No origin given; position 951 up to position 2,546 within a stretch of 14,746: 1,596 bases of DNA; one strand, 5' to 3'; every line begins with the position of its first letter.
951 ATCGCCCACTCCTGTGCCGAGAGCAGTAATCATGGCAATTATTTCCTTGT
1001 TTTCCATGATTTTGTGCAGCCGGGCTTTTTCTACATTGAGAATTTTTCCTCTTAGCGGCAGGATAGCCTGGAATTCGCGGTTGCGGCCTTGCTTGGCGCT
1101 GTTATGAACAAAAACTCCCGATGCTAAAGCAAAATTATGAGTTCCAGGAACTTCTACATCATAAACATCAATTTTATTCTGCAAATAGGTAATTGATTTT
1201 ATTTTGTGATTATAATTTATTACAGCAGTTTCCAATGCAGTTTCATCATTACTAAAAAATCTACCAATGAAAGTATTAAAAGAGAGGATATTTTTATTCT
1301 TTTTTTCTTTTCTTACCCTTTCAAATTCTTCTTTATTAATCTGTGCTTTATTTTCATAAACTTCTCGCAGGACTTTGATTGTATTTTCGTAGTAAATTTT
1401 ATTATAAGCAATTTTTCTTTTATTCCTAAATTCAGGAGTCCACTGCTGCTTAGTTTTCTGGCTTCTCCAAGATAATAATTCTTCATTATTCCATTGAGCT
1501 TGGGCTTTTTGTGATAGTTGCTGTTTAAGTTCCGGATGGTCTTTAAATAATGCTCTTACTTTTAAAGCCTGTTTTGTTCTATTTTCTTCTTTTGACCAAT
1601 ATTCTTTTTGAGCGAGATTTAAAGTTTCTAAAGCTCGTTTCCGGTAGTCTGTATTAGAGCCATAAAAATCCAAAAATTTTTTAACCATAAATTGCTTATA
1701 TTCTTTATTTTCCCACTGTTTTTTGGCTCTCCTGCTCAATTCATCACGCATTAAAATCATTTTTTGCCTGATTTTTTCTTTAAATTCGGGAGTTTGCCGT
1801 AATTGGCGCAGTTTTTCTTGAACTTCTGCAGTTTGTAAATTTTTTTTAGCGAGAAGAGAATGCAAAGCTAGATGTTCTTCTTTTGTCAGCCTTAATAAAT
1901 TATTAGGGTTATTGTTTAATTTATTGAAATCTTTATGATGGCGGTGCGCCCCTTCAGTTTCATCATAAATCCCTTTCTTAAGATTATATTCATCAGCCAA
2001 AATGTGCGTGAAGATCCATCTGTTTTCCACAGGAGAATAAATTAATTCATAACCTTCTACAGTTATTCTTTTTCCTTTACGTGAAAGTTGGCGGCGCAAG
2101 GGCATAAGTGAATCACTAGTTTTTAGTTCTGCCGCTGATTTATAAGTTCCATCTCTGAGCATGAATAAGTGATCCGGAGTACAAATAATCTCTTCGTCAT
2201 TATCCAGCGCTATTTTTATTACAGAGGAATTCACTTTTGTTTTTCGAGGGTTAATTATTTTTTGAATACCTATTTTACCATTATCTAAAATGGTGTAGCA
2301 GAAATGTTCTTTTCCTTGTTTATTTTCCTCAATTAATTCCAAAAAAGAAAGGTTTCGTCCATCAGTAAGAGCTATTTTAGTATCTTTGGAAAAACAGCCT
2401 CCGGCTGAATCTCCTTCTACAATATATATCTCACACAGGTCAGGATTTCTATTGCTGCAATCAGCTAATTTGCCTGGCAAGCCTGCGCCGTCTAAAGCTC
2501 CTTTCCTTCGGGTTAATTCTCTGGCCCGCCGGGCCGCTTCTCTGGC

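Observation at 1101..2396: GyrB intein with HNH homing endonuclease, closely resembling the cyanobacterial GyrB intein family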

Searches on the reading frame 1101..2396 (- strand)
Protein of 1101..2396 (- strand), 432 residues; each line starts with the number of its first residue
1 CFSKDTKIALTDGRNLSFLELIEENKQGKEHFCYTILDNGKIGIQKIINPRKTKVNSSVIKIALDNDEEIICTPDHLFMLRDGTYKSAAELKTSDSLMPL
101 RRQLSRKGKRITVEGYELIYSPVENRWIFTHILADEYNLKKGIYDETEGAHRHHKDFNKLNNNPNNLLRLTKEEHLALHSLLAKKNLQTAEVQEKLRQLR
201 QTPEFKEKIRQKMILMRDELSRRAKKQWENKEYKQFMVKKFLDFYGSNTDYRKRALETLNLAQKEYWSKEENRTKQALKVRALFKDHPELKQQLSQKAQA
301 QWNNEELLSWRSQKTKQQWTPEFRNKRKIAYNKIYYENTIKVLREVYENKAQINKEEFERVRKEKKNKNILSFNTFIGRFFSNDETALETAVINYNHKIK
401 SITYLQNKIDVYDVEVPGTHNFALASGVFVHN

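Call 6: search_protein_families(library=pfam, proteins=[window:1101-2396:-], max_evalue=0.1)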
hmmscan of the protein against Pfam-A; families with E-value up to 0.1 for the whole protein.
window:1101-2396:- (432 aa): 2 families
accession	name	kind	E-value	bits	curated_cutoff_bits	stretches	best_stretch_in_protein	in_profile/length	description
PF14890.11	Intein_splicing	-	8.3e-22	78.1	35.8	1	10-432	3-155/155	Intein splicing domain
PF13392.12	HNH_3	-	0.00071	19.6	24.8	1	153-176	22-45/46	HNH endonuclease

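Call 7: search_protein_families(library=ncbifam, proteins=[window:1101-2396:-], max_evalue=0.1)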
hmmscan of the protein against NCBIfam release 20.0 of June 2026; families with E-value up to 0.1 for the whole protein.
window:1101-2396:- (432 aa): 5 families
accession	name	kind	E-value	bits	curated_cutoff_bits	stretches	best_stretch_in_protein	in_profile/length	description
NF052663.1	RtcB_rel_intein2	exception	2.5e-38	132.3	1050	1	1-432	78-310/626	intein-containing RctB family protein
TIGR01445.1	intein_Nterm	domain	1.1e-09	39.2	24.5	1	1-79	1-82/83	intein N-terminal splicing region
TIGR01443.1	intein_Cterm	domain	4.6e-07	29.9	15.6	1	410-432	1-23/24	intein C-terminal splicing region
NF005852.0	PRK07773.1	equivalog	1.6e-06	26.7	780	2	395-432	791-826/886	replicative DNA helicase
NF011302.0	PRK14714.1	equivalog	0.00075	17.1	1791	1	26-125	976-1079/1350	DNA-directed DNA polymerase II large subunit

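Call 8: search_solved_structures(query=window:1101-2396:-, max_evalue=1, show_alignments=3)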
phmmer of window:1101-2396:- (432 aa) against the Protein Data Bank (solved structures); distinct sequences matched with E-value up to 1: 18.
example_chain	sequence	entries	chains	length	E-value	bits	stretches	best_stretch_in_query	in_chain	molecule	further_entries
2lqm_A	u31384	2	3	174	0.00033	23.1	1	397-432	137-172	Pho radA intein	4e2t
6rpq_A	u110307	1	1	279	0.0039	19.6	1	393-432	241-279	Ubiquitin-like protein SMT3,1108aa long hypothetical cell division control protein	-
4e2u_A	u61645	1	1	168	0.0044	19.4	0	397-432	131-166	Pho radA intein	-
7qil_A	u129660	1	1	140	0.016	17.6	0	404-430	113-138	DnaE intein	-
2keq_A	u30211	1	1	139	0.025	16.9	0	396-430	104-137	DNA polymerase III alpha subunit, Nucleic acid binding OB-fold tRNA/helicase-type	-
4kl5_A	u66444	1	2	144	0.028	16.7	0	396-430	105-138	DNA polymerase III, alpha subunit, Nucleic acid binding, OB-fold, tRNA/helicase-type chime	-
6qaz_A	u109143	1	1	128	0.03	16.7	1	43-124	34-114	cyanophage-like gp41-1 intein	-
6rpp_A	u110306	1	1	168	0.049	15.9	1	389-431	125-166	Cell division control protein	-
6eom_A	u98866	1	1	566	0.069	15.5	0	252-306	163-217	MutT/NUDIX family protein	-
4o1r_A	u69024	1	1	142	0.14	14.4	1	396-432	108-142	Replicative DNA helicase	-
5ol7_A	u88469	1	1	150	0.15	14.3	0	402-429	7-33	DNA-directed DNA polymerase,DNA-directed DNA polymerase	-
5ol6_A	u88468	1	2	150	0.16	14.3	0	402-428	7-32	Nucleic acid binding, OB-fold, tRNA/helicase-type,DNA-directed DNA polymerase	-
4kl6_A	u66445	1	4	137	0.19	14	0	396-430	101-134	DNA-directed DNA polymerase,Nucleic acid binding, OB-fold, tRNA/helicase-type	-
6riz_A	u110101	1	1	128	0.19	14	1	43-126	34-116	gp41-1 intein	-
9hth_A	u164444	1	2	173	0.31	13.3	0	408-431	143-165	DNA-directed DNA polymerase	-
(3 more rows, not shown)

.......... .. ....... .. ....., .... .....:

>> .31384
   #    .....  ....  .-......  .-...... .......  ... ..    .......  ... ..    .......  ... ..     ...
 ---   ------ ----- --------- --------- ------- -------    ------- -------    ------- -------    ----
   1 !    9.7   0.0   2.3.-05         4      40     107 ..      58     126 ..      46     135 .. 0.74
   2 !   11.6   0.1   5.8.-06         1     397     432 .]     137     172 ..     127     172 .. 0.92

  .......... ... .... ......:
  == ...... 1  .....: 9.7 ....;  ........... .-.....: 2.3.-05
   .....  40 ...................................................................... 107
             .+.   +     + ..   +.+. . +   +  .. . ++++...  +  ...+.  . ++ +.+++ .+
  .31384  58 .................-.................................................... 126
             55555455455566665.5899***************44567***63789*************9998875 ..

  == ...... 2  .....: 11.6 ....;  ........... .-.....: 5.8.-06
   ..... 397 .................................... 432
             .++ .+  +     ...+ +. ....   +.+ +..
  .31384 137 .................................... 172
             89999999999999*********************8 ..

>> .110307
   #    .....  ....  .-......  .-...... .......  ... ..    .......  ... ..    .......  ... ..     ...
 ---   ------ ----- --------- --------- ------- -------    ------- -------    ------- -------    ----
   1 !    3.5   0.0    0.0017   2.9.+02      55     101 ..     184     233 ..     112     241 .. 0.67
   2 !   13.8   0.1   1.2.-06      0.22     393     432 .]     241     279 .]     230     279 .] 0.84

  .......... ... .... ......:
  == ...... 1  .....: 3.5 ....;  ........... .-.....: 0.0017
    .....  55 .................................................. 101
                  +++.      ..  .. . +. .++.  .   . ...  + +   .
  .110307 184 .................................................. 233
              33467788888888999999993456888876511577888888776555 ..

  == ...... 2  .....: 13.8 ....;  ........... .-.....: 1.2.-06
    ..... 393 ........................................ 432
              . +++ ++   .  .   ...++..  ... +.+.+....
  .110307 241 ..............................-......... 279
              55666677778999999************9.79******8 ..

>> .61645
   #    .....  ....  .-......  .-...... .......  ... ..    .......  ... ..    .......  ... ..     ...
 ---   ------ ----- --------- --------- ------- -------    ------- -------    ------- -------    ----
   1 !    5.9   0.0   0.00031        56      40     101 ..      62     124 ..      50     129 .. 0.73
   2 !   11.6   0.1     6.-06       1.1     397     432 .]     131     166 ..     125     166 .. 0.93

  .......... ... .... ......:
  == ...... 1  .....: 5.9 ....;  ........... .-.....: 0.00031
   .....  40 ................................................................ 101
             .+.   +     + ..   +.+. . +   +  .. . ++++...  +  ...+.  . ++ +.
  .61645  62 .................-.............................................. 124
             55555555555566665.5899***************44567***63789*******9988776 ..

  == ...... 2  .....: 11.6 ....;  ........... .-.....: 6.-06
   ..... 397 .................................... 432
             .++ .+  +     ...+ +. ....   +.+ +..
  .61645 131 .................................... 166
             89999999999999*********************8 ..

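Call 10: find_homologous_proteins(query=window:1101-2396:-)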
Query window:1101-2396:- (432 aa): 972 proteins with E <= 0.001 among 6487 candidates; the best 120 are listed.
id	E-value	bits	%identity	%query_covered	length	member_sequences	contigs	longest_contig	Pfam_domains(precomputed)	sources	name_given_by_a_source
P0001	6.2e-186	636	65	100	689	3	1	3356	PF00986.27,PF01751.29,PF14890.12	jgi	jgi:DNA gyrase subunit B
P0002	1.1e-178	613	62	100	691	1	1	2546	PF00986.27,PF01751.29,PF14890.12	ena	-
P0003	3.0e-159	549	55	100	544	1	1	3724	PF01751.29,PF14890.12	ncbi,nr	ncbi:MAG: intein-containing DNA gyrase subunit B, partial [Parcubacteria group bacterium]|nr:intein-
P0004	1.8e-154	533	63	87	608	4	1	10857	PF00986.27,PF01751.29,PF14890.12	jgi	jgi:DNA gyrase subunit B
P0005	4.9e-152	525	55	100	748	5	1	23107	PF00986.27,PF01751.29,PF00204.32,PF14890.12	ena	-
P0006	1.2e-151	524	57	100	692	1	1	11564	PF00986.27,PF01751.29,PF14890.12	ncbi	-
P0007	1.2e-150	520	55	100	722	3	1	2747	PF00986.27,PF01751.29,PF00204.32,PF14890.12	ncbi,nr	ncbi:MAG: intein-containing DNA gyrase subunit B, partial [Nanoarchaeota archaeon]|nr:intein-contain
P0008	5.3e-148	512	53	100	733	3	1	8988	PF00986.27,PF01751.29,PF14890.12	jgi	-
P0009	9.3e-148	511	54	100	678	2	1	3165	PF00986.27,PF01751.29,PF14890.12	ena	-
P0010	1.0e-147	511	61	88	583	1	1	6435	PF00986.27,PF01751.29,PF14890.12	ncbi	-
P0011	1.9e-147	510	54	100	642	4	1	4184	PF00986.27,PF21249.3,PF01751.29,PF14890.12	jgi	jgi:DNA gyrase subunit B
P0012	2.4e-146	506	52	100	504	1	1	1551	PF14890.12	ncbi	ncbi:MAG: hypothetical protein WD607_02340, partial [Candidatus Paceibacterota bacterium]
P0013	6.2e-146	505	54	100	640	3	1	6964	PF00986.27,PF01751.29,PF14890.12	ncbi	ncbi:MAG: toprim domain-containing protein, partial [Patescibacteria group bacterium]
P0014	1.1e-145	504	56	100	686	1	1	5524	PF00986.27,PF01751.29,PF14890.12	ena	-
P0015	7.0e-144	498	52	100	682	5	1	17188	PF00986.27,PF01751.29,PF14890.12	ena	-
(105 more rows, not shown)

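Call 17: find_related_loci(query=A1, collection=genome_contigs, flank=3000)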
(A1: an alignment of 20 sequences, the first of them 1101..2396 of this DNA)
Query A1 (432 aa) in genome_contigs; peptide patterns used: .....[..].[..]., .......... (x = any residue, [..] = any of these).
600 stretches matched a pattern (row limit reached: there are more); 582 encode a relative of the query (tblastn E <= 1e-3); the best 80 are kept; 80 distinct loci.
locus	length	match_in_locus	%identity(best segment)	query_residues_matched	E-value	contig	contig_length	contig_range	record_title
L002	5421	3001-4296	69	1-432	0e+0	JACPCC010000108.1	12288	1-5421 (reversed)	MAG: Candidatus Woesearchaeota archaeon isolate NC_groundwater_273_Ag_S-0.2um_35_6 S5_GD2017_2_S2_scaffold_3763, whole g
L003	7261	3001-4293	65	1-432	0e+0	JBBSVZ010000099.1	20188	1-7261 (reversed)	MAG: Nanoarchaeota archaeon isolate H43-bin159_1 H43_bin159_1_000000000099, whole genome shotgun sequence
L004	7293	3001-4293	64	1-432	0e+0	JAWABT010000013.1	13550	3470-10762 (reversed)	MAG: Candidatus Woesearchaeota archaeon isolate JZ-4_201808_bins_211 JZ-4_201808_bins_211_scaffold_13, whole genome shot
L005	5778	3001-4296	67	1-432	0e+0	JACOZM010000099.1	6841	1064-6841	MAG: Candidatus Woesearchaeota archaeon isolate NC_groundwater_205_Ag_S-0.1um_36_6 S4_GD2017_2_S1_scaffold_8012, whole g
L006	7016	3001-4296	68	1-432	0e+0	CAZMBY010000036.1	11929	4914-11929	MAG TPA_asm: uncultured Methanosarcinales archaeon isolate binchicken_co125_1124 genome assembly, contig: NODE_10944_len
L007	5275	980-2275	59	1-432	6e-179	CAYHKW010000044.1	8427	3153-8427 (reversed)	MAG TPA_asm: uncultured Gammaproteobacteria bacterium isolate ERP119705_co13_484 genome assembly, contig: NODE_10562_len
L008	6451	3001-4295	66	1-432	3e-177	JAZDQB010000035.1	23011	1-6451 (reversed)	MAG: Candidatus Woesearchaeota archaeon isolate MEGAHIT-group-0.97 k141_6214972, whole genome shotgun sequence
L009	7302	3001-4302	59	1-432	3e-170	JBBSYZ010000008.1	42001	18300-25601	MAG: Nanoarchaeota archaeon isolate H32-bin054_1 H32_bin054_1_000000000008, whole genome shotgun sequence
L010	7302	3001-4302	58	1-432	6e-168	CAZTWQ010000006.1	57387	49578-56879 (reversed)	MAG TPA_asm: uncultured Methanosarcinales archaeon isolate binchicken_co28_237 genome assembly, contig: NODE_388_length_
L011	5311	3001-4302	56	1-432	1e-168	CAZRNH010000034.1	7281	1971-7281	MAG TPA_asm: uncultured Candidatus Saccharibacteria bacterium isolate SRP090828_co1_102 genome assembly, contig: NODE_22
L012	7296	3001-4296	58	1-432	1e-167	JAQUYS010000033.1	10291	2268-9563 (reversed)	MAG: Candidatus Nanoarchaeia archaeon isolate STD2_242 NODE_25699_length_10291_cov_3.258363_Sandtown_D2, whole genome sh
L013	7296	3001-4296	57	1-432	1e-167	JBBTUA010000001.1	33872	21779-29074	MAG: Patescibacteria group bacterium isolate H51-bin010_1 H51_bin010_1_000000000001, whole genome shotgun sequence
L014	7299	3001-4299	58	1-432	1e-166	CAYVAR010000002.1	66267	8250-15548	MAG TPA_asm: uncultured Gammaproteobacteria bacterium isolate binchicken_co110_1166 genome assembly, contig: NODE_1103_l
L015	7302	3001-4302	55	1-432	2e-166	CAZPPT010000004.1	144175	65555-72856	MAG TPA_asm: Candidatus Micrarchaeota archaeon isolate SRP093185_co1_148 genome assembly, contig: NODE_16_length_144175_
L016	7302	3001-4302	56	1-432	5e-166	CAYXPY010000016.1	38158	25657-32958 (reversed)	MAG TPA_asm: uncultured Thermoplasmatales archaeon isolate binchicken_co190_433 genome assembly, contig: NODE_2178_lengt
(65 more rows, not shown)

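Call 28: predict_structure(alignment_id=A1)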
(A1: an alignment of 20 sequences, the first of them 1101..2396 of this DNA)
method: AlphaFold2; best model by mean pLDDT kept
length: 432 residues; sequences in the alignment: 20
mean_pLDDT: 84.9   pTM: 0.65
mean pLDDT of the five models: 84.9, 84.8, 83.6, 82.5, 78.0
residues with pLDDT >= 90: 182; 70-90: 212; 50-70: 38; < 50: 0
segments of 3 or more residues with pLDDT < 50: none
pLDDT, mean of each block of 10 residues (from residue 1): 94 92 94 91 93 94 92 95 93 92 86 85 88 89 73 71 81 83 81 82 77 59 68 79 78 77 76 82 81 76 73 69 84 92 90 92 92 94 91 90 94 91 93 87
secondary structure, 60 per line:
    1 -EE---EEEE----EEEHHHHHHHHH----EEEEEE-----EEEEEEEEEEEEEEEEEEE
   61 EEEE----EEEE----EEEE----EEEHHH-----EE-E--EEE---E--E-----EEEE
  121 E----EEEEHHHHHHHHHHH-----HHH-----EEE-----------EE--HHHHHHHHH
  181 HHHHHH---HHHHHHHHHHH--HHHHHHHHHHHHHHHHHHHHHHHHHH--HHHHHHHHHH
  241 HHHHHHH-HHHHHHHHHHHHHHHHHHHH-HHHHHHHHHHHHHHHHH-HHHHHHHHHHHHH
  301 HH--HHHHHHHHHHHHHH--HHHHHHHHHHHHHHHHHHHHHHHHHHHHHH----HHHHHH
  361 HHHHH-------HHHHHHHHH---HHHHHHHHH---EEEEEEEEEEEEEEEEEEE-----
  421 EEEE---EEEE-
elements in order: E7-10 E15-17 H18-26 E31-36 E42-64 E69-72 E77-80 E85-87 E102-104 E117-121 E126-129 H130-140 E154-156 H172-186 H190-200 H203-228 H231-247 H249-268 H270-286 H288-302 H305-318 H321-350 H355-365 H373-381 H385-393 E397-415 E421-424 E428-431

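Call 46: find_related_loci(query=A1, collection=viral_contigs, flank=3000)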
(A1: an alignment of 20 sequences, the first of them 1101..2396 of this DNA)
Query A1 (432 aa) in viral_contigs; peptide patterns used: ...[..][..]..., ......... (x = any residue, [..] = any of these).
414 stretches matched a pattern; 127 encode a relative of the query (tblastn E <= 1e-3); the best 80 are kept; 80 distinct loci.
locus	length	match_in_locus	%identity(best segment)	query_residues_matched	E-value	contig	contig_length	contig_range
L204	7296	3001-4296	52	1-432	3e-146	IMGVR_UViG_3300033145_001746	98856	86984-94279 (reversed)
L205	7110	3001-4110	36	1-432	4e-48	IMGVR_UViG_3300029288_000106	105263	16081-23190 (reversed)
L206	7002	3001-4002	40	1-432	3e-46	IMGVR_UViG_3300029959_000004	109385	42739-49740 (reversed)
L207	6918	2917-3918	39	1-432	4e-46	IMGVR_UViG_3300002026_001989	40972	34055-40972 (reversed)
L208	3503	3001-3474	48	1-157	1e-45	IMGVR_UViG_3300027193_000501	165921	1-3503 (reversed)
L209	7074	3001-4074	35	1-432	2e-41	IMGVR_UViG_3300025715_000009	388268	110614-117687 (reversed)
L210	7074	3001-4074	35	1-432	2e-41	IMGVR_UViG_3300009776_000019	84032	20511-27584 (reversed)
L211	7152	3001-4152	31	1-432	3e-41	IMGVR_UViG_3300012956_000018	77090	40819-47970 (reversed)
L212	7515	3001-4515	41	5-195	8e-40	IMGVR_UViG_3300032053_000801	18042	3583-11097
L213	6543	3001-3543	42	1-180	4e-38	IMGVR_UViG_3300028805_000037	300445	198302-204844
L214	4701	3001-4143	30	1-432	2e-37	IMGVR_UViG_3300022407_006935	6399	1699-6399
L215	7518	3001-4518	35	1-432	2e-37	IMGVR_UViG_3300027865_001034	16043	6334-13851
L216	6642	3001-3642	36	1-214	8e-37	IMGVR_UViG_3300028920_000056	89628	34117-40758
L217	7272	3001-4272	28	1-428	3e-36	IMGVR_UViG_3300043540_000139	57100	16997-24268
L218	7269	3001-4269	26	1-432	1e-35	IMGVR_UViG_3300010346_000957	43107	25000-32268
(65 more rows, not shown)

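Call 53: search_protein_families(library=phrogs, proteins=[window:1101-2396:-], max_evalue=0.001)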
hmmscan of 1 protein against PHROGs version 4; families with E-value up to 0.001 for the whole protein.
window:1101-2396:- (432 aa): 4 families
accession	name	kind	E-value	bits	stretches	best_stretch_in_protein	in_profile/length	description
phrog_7545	-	DNA, RNA and nucleotide metabolism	1.6e-09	39.2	1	105-200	57-153/160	HNH endonuclease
phrog_15471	-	DNA, RNA and nucleotide metabolism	2.9e-06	28.3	1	126-234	30-95/183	HNH endonuclease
phrog_28563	-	unknown function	0.00052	21.2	0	398-432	37-70/98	-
phrog_21964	-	DNA, RNA and nucleotide metabolism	0.0008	20.1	0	125-184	161-217/244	HNH endonuclease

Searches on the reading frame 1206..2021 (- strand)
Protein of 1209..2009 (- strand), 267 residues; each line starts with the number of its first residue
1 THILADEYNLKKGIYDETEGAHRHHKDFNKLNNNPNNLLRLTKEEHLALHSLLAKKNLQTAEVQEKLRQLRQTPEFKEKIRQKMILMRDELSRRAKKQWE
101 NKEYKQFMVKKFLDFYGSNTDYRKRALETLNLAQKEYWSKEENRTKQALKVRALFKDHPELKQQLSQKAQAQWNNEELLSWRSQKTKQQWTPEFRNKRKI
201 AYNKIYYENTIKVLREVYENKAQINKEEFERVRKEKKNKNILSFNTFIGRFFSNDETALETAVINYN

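Call 52: search_protein_families(library=pfam, proteins=[window:1209-2009:-], max_evalue=10)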
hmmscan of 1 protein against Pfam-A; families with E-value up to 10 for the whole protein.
seq(267 aa): 3 families
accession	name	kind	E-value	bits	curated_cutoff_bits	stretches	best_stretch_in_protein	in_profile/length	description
PF13392.12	HNH_3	-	0.00044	20.3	24.8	1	24-47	22-45/46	HNH endonuclease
PF02671.26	PAH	-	0.067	13.4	21.3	1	150-161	26-37/45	Paired amphipathic helix repeat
PF15889.10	DUF4738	-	0.3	11.4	23.9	1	159-231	16-87/146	Domain of unknown function (DUF4738)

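Call 58: search_solved_structures(query=A2, max_evalue=10, show_alignments=2)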
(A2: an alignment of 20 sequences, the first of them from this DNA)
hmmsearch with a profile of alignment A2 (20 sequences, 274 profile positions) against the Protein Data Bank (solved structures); distinct sequences matched with E-value up to 10: 0.

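Call 68: predict_structure(alignment_id=A2)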
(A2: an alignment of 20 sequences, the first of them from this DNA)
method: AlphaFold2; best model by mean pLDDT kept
length: 272 residues; sequences in the alignment: 20
mean_pLDDT: 88.6   pTM: 0.43
mean pLDDT of the five models: 88.6, 88.5, 88.3, 87.6, 87.4
residues with pLDDT >= 90: 159; 70-90: 104; 50-70: 7; < 50: 2
segments of 3 or more residues with pLDDT < 50: none
pLDDT, mean of each block of 10 residues (from residue 1): 61 78 80 74 85 83 86 93 93 88 87 89 93 94 95 95 94 94 90 87 92 95 90 94 95 95 93 73
secondary structure, 60 per line:
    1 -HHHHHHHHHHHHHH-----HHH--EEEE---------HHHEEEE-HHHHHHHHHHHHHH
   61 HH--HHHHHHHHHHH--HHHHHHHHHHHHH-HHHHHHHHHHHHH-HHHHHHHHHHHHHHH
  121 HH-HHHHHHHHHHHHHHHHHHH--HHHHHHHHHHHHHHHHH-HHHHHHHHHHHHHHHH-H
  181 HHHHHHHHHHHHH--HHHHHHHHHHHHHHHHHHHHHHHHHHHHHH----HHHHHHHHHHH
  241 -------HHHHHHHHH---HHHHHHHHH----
elements in order: H2-15 E26-29 E42-45 H47-62 H65-75 H78-90 H92-104 H106-122 H124-142 H145-161 H163-178 H180-193 H196-225 H230-240 H248-256 H260-268
